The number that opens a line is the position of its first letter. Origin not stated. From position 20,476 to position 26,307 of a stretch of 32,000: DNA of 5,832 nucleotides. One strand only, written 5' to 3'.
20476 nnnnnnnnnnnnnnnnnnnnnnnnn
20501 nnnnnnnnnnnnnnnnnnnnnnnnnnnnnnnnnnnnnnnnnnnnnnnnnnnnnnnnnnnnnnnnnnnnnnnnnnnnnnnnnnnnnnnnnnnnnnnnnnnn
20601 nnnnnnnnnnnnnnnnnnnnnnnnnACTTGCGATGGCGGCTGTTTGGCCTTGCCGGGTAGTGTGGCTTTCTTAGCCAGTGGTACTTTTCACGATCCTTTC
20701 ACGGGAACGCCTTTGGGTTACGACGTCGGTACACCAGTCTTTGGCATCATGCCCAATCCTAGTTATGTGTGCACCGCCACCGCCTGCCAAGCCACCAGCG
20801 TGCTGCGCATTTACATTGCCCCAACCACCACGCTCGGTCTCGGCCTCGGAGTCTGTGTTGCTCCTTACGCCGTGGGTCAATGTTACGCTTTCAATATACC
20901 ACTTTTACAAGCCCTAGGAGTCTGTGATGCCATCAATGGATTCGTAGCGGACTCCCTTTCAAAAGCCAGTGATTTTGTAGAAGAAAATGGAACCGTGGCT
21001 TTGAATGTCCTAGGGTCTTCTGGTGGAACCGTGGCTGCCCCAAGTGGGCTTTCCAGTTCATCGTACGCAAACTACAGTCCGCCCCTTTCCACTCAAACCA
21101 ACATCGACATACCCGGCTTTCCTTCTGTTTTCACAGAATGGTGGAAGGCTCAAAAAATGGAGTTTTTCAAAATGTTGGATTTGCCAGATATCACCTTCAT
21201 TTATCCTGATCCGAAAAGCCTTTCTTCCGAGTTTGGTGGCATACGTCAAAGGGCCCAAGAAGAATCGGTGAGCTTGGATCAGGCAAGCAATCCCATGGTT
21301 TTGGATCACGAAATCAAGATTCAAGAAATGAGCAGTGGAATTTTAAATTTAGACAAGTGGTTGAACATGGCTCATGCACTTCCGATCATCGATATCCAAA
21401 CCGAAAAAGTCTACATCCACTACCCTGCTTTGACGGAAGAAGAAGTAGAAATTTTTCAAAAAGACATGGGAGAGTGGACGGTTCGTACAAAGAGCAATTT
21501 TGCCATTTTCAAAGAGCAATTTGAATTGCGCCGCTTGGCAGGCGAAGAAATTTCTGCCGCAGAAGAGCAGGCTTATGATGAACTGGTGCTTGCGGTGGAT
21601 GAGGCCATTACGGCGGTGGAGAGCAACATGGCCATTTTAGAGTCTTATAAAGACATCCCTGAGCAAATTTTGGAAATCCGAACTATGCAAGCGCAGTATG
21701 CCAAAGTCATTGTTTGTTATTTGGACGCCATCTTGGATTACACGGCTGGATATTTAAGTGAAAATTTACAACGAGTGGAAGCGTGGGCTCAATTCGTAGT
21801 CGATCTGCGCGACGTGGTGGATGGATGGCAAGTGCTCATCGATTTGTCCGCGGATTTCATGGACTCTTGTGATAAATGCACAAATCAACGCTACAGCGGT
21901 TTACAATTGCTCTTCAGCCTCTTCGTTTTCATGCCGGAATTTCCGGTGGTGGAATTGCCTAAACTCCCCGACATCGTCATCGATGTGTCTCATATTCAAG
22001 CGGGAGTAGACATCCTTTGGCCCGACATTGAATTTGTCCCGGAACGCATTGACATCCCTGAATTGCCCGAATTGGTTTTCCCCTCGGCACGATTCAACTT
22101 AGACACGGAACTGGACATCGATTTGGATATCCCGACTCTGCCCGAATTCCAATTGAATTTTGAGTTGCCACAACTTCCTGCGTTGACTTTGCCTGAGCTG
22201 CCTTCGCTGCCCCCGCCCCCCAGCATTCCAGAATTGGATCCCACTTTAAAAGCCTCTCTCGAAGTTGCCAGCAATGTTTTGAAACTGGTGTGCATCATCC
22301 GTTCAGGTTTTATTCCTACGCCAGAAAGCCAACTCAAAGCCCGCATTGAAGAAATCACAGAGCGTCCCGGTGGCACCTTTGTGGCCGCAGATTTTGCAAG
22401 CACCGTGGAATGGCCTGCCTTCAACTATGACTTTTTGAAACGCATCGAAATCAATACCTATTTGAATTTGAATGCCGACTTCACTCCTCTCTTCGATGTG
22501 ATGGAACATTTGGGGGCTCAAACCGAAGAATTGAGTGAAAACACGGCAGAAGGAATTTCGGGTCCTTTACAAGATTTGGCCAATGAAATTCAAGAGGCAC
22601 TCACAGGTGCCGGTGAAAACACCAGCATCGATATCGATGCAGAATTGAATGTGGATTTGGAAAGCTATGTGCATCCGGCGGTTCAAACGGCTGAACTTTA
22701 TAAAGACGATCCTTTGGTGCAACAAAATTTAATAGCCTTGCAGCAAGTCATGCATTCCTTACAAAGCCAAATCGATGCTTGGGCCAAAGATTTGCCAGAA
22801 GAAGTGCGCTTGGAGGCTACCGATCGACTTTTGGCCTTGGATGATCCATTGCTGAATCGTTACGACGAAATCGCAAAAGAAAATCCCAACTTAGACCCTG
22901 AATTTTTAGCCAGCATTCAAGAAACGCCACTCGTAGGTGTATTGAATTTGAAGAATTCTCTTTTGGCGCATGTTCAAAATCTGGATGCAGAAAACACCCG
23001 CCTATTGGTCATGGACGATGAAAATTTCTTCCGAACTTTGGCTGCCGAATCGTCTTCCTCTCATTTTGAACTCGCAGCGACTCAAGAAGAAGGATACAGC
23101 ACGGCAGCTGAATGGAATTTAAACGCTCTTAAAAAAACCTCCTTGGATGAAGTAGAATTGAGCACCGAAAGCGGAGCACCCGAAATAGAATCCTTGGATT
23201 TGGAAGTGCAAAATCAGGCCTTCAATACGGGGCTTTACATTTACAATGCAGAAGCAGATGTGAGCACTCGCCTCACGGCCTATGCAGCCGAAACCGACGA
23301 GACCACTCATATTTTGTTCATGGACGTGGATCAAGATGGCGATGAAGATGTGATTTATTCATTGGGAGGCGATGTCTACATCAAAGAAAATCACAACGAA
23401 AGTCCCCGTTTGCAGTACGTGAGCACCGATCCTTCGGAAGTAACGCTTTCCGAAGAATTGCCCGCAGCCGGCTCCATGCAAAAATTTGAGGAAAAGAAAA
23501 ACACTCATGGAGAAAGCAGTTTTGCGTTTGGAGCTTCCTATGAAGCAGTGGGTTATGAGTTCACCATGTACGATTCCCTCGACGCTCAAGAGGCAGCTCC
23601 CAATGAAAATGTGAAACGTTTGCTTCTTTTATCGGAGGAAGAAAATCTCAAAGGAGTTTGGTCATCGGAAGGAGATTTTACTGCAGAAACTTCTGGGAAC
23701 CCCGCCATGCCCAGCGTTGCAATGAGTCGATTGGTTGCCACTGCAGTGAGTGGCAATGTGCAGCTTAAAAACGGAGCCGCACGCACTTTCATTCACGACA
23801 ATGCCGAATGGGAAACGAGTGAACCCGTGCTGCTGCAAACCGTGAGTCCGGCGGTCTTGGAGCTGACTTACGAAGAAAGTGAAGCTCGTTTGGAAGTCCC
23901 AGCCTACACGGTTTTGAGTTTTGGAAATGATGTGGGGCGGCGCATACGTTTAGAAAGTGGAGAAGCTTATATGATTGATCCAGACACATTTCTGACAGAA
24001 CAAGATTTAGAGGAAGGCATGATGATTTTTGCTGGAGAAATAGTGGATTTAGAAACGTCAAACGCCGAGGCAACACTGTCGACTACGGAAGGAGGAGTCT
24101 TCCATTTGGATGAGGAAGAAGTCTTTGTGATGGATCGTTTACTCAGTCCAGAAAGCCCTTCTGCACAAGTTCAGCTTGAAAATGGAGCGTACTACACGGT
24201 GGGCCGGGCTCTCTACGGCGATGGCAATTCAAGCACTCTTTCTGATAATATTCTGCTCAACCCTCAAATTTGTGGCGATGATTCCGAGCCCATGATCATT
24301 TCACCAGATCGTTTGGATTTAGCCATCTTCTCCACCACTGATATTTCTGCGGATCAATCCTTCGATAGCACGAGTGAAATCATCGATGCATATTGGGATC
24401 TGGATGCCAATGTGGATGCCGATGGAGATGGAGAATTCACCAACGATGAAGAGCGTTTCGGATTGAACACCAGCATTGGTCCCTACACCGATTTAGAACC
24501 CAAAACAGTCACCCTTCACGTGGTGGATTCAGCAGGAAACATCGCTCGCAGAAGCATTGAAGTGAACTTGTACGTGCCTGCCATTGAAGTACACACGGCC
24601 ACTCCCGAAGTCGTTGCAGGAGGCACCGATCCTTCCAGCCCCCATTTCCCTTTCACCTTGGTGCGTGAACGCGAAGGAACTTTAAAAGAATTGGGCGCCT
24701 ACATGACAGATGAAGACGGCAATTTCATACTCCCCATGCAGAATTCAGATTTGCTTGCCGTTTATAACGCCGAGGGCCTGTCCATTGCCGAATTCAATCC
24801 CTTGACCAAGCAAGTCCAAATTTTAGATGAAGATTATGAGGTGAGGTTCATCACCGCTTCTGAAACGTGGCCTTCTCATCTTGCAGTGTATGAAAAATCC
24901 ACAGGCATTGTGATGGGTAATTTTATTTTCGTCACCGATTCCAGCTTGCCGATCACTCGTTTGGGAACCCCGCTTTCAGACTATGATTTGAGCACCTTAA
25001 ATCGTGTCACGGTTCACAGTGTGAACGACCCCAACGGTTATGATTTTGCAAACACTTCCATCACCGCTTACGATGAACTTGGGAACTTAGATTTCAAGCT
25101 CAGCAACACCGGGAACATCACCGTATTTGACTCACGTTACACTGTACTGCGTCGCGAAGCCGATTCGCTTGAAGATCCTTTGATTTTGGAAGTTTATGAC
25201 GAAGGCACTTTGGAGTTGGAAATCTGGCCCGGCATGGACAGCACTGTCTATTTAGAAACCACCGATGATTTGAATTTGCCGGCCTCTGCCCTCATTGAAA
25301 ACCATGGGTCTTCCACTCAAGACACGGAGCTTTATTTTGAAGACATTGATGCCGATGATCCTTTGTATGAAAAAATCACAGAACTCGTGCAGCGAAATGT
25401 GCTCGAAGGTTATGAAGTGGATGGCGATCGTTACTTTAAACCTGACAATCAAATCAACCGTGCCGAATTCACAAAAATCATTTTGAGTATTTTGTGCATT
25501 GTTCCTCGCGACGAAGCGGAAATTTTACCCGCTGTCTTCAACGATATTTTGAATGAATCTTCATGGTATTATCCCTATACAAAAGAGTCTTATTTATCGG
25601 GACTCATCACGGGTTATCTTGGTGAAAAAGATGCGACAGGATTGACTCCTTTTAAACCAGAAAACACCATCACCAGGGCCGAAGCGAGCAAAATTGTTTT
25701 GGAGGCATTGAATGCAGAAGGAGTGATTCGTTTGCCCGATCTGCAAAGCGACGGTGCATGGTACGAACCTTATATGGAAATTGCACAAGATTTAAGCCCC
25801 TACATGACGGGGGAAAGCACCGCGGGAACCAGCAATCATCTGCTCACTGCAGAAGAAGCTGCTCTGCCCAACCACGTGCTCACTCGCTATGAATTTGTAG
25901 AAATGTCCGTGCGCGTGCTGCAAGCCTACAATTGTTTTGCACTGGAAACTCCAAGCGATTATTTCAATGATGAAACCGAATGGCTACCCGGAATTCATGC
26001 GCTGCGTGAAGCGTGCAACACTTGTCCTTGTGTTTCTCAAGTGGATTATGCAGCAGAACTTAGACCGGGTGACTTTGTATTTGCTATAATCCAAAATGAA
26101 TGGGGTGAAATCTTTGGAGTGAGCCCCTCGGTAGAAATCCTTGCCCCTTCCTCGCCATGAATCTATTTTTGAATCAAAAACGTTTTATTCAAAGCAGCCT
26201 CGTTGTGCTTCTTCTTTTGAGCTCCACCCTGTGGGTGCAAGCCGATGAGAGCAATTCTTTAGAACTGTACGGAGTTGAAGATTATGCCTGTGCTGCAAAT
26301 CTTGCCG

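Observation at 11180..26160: A single ~15-kb gene (about 4,990 codons) for a mosaic cell-surface protein, broken once at an A5 run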

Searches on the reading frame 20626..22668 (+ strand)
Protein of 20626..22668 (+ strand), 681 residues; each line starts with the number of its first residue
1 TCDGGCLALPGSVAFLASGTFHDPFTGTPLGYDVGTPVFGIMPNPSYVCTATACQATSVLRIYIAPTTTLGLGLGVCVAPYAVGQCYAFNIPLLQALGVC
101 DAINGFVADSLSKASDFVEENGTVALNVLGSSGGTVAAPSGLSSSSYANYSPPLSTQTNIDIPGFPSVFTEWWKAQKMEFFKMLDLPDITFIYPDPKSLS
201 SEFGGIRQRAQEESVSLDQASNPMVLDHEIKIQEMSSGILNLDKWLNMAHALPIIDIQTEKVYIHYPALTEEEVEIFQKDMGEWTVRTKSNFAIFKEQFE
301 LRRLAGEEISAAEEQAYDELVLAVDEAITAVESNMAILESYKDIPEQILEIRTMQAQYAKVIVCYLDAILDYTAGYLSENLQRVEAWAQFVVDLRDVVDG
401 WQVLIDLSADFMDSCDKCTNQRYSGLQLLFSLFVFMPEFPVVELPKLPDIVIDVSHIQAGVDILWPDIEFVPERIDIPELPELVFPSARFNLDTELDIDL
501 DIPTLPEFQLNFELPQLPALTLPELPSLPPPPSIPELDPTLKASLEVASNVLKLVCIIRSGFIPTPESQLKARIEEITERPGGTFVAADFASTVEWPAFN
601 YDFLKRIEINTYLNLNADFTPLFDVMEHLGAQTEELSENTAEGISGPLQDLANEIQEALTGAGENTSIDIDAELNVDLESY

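Call 90: predict_structure(alignment_id=A5)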
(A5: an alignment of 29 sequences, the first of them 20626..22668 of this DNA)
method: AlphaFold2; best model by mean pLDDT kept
length: 681 residues; sequences in the alignment: 29
mean_pLDDT: 65.2   pTM: 0.42
mean pLDDT of the five models: 65.2, 63.7, 60.9, 60.6, 57.7
residues with pLDDT >= 90: 22; 70-90: 334; 50-70: 133; < 50: 192
segments of 3 or more residues with pLDDT < 50: 1-10, 93-165, 197-211, 213-239, 420-436, 582-595, 643-652, 657-659, 661-681
pLDDT, mean of each block of 10 residues (from residue 1): 34 77 65 78 67 74 76 78 76 46 40 41 29 28 31 28 49 75 75 58 43 42 37 44 66 70 86 88 92 89 86 86 89 90 88 85 82 83 86 79 71 58 44 51 74 70 79 83 73 60 82 74 80 75 72 63 74 73 38 48 75 70 80 68 45 48 35 32 31
secondary structure, 60 per line:
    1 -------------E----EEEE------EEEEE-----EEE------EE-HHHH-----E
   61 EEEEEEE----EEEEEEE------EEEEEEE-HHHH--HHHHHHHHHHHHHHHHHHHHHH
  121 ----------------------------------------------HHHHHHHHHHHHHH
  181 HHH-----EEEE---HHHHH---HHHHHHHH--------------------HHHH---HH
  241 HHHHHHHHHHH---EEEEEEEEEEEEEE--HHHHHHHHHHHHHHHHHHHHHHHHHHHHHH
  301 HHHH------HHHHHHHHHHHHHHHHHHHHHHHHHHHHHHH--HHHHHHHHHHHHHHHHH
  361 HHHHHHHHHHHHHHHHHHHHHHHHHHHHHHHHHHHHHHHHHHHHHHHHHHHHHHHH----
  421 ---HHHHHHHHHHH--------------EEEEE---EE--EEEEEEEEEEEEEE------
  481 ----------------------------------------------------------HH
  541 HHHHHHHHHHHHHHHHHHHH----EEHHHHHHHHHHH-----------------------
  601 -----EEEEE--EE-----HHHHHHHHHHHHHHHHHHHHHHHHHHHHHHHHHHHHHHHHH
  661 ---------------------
elements in order (helices of 4 or more, strands of 3 or more residues): E19-22 E29-33 E39-41 H51-54 E60-67 E72-78 E85-91 H93-96 H99-120 H167-183 E189-192 H196-200 H204-211 H232-235 H239-251 E255-268 H271-304 H311-341 H344-416 H424-434 E449-453 E461-474 H539-560 H567-577 E606-610 H620-660

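Call 93: fold_search(model_id=the predicted structure, library=pdb)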
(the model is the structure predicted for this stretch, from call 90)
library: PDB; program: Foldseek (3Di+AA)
matches with E <= 10: 68; with E <= 0.001: 0
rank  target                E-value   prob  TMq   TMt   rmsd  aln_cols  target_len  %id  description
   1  8v45_D                1.1e+00  0.03  0.05  0.07  42.1       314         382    8  CryoEM structure of AriA-Ocr complex (released 2024-06-26)
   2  4ev6_E                1.7e+00  0.11  0.12  0.21  33.5       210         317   14  The complete structure of CorA magnesium transporter from Methanocaldococcus jannaschii (released 2012-10-31)
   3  8e55_A                2.0e+00  0.04  0.07  0.19  42.7       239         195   15  Design of Diverse Asymmetric Pockets in de novo Homo-oligomeric Proteins (released 2023-01-25)
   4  3u1k_C                2.1e+00  0.18  0.05  0.06   5.6        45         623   18  Crystal structure of human PNPase (released 2012-02-01)
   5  3o1i_A                2.4e+00  0.06  0.09  0.18  40.6       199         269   17  Crystal Structure of the TorS sensor domain - TorT complex in the absence of ligand (released 2011-12-21)
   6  9njb_A                2.4e+00  0.04  0.06  0.07  24.6       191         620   14  hPNPase RNA pre-catalytic state (released 2025-12-10)
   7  9drl_A                2.8e+00  0.02  0.07  0.09  45.8       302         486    9  Cryo-EM structure of the T33-549 tetrahedral cage (released 2025-08-06)
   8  8ceg_A                3.0e+00  0.05  0.09  0.24  47.7       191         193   13  BAR domain protein FAM92A1 essential for mitochondrial membrane remodeling (released 2024-02-21)
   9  9njb_B                3.1e+00  0.03  0.06  0.07  29.7       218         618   13  hPNPase RNA pre-catalytic state (released 2025-12-10)
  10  9njb_C                3.5e+00  0.13  0.05  0.06   5.6        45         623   18  hPNPase RNA pre-catalytic state (released 2025-12-10)
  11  8vy9_R                3.5e+00  0.07  0.09  0.19  48.2       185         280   13  CryoEM structure of Ggust-coupled TAS2R14 with cholesterol and an intracellular tastant (released 2024-04-03)
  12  9nje_C                3.7e+00  0.12  0.05  0.06   5.5        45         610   18  hPNPase bound to PO4 in loop conformation 2 (released 2025-12-10)
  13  8f6r_A                3.7e+00  0.03  0.06  0.15  45.7       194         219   15  CryoEM structure of designed modular protein oligomer C6-79 (released 2023-11-29)
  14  8ptk_P                3.9e+00  0.05  0.10  0.18  22.4       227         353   14  Composite structure of Dynein-Dynactin-JIP3-LIS1 (released 2024-03-27)
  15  4wpe                  3.9e+00  0.04  0.10  0.22  32.5       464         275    8  Crystal Structure of Hof1p F-BAR domain (released 2014-12-24)
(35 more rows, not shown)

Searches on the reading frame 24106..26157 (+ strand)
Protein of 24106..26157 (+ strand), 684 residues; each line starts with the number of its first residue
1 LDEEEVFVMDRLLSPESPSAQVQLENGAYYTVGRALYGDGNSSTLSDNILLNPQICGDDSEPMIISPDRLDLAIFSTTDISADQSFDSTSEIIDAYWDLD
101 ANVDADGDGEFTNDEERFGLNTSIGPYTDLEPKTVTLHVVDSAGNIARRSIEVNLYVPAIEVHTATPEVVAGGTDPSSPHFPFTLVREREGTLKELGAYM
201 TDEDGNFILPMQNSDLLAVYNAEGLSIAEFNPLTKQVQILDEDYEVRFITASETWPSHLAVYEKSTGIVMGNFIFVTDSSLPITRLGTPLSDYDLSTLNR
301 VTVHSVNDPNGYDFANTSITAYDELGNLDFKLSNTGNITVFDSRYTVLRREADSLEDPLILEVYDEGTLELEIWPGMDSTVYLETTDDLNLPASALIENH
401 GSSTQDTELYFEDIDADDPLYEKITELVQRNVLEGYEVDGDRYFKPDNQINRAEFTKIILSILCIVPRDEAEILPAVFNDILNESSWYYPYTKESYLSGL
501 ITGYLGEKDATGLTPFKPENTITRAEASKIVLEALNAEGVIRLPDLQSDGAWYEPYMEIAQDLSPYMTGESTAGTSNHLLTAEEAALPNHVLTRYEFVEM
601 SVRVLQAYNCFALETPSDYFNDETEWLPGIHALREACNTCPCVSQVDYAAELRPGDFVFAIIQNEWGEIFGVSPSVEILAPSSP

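Call 41: search_protein_families(library=pfam, proteins=[window:24106-26157:+], max_evalue=0.1)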
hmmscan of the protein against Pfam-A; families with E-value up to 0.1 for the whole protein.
window:24106-26157:+ (684 aa): 1 family
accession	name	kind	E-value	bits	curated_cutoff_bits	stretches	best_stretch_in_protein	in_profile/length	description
PF00395.25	SLH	-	1.4e-12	47.8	20.8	2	411-455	2-43/44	S-layer homology domain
